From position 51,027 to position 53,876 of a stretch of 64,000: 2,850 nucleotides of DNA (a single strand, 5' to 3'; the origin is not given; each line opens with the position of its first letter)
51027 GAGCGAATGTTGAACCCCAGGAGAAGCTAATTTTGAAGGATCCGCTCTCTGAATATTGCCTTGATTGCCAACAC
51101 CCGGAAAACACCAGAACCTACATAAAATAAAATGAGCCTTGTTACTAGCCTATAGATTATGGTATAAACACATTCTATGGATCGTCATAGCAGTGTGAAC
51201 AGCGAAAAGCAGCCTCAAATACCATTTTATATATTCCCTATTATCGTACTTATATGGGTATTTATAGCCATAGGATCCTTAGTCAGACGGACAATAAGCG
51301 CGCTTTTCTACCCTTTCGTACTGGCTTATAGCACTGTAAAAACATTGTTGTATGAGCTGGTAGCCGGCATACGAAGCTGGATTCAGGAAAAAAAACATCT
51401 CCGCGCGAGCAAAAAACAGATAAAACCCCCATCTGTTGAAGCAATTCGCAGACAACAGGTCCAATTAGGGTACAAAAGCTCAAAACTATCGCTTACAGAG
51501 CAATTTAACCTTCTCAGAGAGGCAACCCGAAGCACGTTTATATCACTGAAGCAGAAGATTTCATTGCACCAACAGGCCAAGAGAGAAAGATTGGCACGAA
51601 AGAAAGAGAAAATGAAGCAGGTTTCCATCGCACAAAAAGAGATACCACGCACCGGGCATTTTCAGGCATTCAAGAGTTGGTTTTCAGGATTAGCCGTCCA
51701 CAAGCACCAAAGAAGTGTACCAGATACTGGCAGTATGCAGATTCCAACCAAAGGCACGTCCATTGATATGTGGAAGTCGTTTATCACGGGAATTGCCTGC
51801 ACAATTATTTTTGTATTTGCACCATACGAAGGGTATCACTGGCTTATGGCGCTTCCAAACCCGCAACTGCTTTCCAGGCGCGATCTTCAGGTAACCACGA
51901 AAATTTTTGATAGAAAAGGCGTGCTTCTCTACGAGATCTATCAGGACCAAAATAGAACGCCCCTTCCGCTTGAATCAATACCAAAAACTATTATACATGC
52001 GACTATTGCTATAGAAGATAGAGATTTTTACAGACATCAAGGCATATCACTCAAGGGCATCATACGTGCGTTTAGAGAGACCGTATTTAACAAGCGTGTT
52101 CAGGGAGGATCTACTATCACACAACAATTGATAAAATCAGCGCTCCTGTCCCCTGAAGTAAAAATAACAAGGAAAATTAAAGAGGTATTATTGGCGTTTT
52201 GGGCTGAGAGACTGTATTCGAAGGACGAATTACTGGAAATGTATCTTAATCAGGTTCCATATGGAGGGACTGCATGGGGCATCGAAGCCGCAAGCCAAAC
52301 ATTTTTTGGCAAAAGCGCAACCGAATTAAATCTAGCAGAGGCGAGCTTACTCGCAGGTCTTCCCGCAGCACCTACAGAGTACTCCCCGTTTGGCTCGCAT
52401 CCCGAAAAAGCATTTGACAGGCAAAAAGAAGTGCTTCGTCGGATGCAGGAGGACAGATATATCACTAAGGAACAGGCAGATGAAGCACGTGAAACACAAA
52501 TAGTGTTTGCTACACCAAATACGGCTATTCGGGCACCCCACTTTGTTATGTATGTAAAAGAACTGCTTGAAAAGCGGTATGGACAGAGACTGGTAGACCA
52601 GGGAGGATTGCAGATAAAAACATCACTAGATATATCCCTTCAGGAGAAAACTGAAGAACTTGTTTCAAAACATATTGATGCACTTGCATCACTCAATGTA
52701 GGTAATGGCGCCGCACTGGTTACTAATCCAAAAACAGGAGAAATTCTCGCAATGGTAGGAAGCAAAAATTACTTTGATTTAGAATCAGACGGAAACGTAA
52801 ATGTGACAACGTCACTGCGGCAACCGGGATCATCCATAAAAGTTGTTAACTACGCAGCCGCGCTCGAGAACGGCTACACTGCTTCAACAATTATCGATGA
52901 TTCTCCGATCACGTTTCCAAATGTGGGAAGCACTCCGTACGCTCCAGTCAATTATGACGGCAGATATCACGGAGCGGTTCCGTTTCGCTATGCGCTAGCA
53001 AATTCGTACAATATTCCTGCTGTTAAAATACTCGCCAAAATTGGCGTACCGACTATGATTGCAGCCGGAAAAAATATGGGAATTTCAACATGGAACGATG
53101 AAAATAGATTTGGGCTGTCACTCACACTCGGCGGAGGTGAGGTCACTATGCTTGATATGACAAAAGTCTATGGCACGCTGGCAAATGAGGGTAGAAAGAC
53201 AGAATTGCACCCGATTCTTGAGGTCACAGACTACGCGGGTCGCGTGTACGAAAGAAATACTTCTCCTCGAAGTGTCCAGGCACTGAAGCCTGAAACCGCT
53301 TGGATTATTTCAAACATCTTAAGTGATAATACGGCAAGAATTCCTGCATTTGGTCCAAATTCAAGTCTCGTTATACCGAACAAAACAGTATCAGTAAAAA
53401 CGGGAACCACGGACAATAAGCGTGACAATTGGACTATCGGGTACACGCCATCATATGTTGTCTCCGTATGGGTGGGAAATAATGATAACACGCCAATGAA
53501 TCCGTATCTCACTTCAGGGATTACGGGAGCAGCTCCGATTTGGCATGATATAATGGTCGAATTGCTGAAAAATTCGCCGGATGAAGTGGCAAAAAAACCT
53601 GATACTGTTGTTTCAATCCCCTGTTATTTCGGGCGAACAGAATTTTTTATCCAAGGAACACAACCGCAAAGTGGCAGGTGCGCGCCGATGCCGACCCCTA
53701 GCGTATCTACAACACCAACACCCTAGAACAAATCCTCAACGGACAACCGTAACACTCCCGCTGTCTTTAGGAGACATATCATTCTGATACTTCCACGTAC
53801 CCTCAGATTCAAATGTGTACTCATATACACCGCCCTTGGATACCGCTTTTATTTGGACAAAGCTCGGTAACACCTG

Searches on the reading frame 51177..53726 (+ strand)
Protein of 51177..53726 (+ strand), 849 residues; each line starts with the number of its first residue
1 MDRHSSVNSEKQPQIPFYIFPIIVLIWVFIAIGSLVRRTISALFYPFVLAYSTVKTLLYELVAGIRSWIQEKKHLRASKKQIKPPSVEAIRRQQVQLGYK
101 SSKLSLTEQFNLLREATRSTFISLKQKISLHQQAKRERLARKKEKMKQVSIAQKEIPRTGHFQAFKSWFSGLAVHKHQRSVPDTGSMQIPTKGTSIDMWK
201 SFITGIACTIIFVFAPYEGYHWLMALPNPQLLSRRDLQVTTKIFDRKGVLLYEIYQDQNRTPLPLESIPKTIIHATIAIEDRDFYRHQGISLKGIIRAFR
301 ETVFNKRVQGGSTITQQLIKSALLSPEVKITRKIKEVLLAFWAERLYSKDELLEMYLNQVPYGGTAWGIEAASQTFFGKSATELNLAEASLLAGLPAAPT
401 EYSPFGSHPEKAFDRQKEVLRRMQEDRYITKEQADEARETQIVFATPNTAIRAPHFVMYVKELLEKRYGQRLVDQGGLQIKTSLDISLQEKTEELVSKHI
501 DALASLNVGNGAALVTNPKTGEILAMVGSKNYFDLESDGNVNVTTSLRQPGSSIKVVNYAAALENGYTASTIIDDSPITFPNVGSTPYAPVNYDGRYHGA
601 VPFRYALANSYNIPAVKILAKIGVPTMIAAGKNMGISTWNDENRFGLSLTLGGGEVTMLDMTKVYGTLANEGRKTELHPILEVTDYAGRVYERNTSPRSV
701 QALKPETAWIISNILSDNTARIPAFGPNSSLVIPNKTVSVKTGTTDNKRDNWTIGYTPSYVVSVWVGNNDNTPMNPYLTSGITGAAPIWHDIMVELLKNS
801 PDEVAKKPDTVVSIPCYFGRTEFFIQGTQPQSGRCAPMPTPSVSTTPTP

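Call 29: find_encoding_contigs(protein=window:51177-53726:+, flank=10000, max_places=1)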
Protein window:51177-53726:+ (849 aa): 5 contigs read that carry it; 1 place shown.
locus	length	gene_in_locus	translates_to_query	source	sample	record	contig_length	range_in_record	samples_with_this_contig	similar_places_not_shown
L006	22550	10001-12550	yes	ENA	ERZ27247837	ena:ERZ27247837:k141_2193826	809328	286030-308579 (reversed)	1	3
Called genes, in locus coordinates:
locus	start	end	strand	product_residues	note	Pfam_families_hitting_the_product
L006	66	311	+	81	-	-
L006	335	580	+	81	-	-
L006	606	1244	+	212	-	PF00156:Pribosyltran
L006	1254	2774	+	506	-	PF00117:GATase, PF07722:Peptidase_C26, PF02540:NAD_synthase (faint), PF00958:GMP_synt_C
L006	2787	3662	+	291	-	PF01048:PNP_UDP_1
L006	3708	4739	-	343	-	-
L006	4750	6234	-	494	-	PF00171:Aldedh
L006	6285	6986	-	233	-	-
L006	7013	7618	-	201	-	PF00081:Sod_Fe_N, PF02777:Sod_Fe_C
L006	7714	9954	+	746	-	PF00912:Transgly, PF00905:Transpeptidase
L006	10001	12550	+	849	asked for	PF00912:Transgly, PF00905:Transpeptidase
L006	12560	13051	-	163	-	PF13473:Cupredoxin_1 (weak)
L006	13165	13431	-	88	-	PF00076:RRM_1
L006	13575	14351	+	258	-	PF02673:BacA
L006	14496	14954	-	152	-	PF07963:N_methyl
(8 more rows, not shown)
